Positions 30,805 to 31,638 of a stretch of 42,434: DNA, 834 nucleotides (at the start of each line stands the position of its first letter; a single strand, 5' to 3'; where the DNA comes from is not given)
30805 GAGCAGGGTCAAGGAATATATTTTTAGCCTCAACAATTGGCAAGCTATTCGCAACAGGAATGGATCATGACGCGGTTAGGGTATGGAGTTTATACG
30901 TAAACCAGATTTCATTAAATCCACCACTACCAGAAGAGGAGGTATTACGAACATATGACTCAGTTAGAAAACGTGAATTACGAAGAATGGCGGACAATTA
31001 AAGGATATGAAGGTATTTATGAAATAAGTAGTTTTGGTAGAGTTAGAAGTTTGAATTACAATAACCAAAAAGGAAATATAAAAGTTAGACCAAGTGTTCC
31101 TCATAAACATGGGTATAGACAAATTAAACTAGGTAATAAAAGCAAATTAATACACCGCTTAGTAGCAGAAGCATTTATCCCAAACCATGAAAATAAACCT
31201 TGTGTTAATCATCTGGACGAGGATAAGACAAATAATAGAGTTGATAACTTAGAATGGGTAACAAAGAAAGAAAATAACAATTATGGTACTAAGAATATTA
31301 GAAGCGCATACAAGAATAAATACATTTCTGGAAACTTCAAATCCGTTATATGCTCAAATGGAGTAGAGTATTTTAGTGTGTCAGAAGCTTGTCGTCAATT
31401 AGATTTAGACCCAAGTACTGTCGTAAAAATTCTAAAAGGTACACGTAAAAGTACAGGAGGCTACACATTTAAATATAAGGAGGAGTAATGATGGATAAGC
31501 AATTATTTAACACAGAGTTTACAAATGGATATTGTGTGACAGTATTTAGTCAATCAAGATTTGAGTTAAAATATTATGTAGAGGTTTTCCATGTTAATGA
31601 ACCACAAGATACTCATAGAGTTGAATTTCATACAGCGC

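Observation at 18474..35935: Selfish HNH/NUMOD4 homing-endonuclease cassette family: five full-length paralogs plus three decayed copies, each built so insertion does not break host gene expression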

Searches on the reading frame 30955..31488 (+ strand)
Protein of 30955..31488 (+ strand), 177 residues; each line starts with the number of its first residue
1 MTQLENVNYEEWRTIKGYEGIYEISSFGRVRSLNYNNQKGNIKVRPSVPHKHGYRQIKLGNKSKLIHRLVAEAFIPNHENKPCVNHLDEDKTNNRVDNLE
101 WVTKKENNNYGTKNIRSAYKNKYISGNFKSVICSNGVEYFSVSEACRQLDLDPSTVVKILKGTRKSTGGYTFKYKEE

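Call 4: search_protein_families(library=pfam, proteins=[window:30955-31488:+], max_evalue=0.01)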
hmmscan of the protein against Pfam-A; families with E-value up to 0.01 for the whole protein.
window:30955-31488:+ (177 aa): 3 families
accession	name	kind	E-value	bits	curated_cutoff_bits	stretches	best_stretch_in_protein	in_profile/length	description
PF22083.2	I-HmuI_NUMOD-like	-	2e-12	46.9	27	1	131-173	2-46/46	DNA endonuclease I-HmuI-like, NUMOD-like domain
PF13392.12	HNH_3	-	5.7e-11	42.3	24.8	1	65-108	2-45/46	HNH endonuclease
PF07463.16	NUMOD4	-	9.3e-11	42.2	23.4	1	10-59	1-48/49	NUMOD4 motif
